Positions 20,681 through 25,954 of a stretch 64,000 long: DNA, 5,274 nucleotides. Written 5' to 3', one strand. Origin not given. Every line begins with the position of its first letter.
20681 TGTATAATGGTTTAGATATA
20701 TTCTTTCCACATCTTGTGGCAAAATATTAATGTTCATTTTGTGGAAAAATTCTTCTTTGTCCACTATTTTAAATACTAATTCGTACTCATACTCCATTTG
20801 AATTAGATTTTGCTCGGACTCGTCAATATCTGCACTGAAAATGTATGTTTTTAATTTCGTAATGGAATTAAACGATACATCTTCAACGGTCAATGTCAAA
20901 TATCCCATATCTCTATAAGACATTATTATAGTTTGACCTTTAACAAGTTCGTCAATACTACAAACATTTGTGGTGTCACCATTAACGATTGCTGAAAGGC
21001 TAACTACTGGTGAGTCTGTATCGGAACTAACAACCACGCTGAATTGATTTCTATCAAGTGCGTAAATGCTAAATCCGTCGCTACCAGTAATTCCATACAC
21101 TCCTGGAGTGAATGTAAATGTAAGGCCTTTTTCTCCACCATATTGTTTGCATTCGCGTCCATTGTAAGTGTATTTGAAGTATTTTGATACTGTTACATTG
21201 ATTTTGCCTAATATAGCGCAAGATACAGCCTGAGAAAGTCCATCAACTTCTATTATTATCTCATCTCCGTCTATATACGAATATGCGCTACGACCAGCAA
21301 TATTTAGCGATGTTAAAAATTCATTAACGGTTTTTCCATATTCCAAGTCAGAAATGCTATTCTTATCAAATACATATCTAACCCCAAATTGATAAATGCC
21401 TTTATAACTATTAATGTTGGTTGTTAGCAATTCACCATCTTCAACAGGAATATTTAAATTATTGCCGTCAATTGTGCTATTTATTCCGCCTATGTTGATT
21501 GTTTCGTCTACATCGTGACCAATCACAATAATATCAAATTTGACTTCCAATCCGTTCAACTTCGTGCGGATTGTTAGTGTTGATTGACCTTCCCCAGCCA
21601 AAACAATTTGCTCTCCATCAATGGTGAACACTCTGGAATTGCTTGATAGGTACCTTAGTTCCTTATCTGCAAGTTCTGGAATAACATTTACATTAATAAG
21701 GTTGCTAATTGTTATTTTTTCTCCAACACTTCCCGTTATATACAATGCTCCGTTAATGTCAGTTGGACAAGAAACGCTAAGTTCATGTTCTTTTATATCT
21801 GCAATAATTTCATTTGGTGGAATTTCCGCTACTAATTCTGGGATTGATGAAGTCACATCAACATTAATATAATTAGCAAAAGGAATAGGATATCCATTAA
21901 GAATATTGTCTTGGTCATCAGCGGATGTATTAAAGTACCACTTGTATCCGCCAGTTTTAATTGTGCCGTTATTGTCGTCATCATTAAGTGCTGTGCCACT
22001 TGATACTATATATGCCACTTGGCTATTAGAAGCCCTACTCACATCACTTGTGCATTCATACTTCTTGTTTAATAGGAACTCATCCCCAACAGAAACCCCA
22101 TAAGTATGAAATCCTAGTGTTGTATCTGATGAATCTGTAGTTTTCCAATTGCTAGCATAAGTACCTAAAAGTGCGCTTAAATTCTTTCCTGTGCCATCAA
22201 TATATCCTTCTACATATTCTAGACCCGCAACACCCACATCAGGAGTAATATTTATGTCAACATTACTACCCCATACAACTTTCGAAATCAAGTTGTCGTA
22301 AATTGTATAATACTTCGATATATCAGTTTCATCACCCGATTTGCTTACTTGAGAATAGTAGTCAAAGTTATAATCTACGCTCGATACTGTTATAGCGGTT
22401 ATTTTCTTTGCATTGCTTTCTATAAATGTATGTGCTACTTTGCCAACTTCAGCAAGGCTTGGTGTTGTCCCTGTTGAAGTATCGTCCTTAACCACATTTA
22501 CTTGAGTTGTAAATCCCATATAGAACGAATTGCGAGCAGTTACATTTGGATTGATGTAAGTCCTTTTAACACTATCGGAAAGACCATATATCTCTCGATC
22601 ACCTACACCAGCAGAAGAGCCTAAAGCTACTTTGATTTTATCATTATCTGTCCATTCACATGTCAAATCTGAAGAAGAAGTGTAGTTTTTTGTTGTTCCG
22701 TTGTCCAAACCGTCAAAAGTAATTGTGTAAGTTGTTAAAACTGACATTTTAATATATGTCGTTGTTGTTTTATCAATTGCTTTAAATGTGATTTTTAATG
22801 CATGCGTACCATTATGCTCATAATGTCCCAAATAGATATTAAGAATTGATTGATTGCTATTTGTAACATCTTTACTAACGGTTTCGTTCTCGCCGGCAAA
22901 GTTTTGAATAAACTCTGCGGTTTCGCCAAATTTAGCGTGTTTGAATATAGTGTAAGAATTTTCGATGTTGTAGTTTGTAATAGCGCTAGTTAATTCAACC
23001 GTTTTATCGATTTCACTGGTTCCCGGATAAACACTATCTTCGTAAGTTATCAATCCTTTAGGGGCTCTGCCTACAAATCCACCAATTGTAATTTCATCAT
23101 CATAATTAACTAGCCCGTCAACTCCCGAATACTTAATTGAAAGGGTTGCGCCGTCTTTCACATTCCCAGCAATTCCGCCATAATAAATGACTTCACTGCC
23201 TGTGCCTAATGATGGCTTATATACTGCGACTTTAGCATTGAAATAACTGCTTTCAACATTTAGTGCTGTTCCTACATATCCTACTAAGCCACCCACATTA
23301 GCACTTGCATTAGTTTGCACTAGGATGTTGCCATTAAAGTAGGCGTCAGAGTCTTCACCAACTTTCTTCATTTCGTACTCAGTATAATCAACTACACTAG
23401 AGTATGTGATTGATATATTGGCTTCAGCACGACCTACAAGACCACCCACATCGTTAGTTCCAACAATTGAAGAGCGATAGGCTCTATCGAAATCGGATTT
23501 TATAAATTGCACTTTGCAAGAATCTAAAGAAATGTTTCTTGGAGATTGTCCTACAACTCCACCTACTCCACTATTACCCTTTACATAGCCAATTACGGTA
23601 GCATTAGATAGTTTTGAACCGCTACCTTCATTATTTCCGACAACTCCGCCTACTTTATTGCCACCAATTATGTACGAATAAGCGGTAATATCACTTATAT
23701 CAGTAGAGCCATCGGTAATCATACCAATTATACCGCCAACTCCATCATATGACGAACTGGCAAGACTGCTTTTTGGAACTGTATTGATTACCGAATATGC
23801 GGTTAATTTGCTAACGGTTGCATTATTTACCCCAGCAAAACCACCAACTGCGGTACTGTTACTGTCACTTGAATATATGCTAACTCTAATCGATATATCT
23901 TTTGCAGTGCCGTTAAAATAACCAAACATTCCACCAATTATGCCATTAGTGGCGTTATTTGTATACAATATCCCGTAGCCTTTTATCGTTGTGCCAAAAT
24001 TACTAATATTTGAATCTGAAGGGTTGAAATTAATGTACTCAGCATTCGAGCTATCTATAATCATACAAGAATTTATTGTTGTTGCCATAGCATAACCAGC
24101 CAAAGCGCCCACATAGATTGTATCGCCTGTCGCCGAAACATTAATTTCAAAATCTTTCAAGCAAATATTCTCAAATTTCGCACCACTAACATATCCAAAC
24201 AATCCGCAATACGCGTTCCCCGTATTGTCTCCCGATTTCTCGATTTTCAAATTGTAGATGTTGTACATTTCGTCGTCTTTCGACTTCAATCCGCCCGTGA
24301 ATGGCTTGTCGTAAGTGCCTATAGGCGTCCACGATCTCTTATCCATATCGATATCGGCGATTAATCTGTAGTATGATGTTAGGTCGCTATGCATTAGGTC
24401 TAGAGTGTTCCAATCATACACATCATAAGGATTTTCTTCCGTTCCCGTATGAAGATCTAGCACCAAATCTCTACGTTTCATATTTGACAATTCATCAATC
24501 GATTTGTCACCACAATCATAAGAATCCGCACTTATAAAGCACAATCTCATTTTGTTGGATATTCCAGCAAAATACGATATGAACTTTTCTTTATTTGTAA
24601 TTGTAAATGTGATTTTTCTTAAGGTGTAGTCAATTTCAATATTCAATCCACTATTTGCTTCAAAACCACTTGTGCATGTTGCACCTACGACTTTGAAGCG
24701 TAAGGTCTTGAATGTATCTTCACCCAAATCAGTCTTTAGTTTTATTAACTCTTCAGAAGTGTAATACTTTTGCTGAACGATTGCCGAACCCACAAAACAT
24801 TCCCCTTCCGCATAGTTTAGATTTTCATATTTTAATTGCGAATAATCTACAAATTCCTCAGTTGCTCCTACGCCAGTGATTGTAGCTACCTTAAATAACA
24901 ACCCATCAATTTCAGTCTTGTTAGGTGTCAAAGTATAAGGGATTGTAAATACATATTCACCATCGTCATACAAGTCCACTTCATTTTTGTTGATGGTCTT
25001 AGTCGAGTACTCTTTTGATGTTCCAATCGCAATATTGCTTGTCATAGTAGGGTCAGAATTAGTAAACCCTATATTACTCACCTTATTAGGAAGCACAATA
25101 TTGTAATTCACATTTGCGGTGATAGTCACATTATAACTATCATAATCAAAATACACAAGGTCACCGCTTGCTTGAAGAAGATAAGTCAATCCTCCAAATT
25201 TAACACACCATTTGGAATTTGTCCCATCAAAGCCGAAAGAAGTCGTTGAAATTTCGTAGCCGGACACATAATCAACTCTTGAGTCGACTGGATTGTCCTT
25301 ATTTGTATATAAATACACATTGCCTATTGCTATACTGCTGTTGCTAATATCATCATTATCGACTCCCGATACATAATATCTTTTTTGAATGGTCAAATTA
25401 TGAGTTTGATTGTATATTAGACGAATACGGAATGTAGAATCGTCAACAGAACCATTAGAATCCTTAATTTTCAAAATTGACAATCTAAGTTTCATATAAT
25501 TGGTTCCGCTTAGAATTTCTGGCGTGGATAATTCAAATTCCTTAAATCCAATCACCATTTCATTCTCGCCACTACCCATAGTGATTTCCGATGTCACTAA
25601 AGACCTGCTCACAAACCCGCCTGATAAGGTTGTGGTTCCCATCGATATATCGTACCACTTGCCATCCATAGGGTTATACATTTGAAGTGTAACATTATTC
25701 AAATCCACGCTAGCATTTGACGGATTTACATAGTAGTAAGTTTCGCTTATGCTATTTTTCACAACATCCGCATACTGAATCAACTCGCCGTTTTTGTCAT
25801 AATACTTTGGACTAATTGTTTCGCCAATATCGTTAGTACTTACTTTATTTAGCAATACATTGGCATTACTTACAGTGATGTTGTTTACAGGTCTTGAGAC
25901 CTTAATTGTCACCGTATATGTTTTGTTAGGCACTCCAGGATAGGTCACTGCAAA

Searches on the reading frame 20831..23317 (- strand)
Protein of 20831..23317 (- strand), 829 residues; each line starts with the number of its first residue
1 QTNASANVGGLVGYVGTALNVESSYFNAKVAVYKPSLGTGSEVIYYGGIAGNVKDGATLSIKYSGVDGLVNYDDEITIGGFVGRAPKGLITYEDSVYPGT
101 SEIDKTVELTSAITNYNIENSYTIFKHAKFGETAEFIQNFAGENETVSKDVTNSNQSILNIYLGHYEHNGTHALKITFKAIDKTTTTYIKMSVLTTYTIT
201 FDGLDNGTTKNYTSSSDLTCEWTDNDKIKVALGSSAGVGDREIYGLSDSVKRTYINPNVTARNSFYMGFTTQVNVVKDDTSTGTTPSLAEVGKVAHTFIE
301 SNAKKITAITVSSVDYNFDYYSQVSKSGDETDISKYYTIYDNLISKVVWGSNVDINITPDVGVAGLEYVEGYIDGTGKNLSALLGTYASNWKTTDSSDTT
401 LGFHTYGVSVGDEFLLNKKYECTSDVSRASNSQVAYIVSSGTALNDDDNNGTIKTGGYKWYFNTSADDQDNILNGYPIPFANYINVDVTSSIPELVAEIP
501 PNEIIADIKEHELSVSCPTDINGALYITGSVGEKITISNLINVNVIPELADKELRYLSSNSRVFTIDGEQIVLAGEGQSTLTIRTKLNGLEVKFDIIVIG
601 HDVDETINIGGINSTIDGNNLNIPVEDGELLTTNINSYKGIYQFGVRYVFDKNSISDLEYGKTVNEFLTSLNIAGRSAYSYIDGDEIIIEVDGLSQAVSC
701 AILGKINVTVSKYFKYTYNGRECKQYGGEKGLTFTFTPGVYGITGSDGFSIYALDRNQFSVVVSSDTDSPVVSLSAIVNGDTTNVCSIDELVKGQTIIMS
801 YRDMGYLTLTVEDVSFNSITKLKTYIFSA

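Call 58: search_protein_families(library=pfam, proteins=[window:20831-23317:-], max_evalue=1)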
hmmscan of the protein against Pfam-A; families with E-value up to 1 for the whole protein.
window:20831-23317:- (829 aa): 1 family
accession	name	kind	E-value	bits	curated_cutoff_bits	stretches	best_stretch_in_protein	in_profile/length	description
PF10278.14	Med19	-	0.17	12.3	25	1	97-155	9-65/178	Mediator of RNA pol II transcription subunit 19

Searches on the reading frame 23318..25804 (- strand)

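Call 58: search_protein_families(library=pfam, proteins=[window:23318-25804:-], max_evalue=1)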
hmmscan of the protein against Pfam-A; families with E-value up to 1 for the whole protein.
window:23318-25804:- (829 aa): 1 family
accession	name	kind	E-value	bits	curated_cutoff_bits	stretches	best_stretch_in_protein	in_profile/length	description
PF07581.17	Glug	-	0.00014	22.5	20.5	1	782-804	1-23/28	The GLUG motif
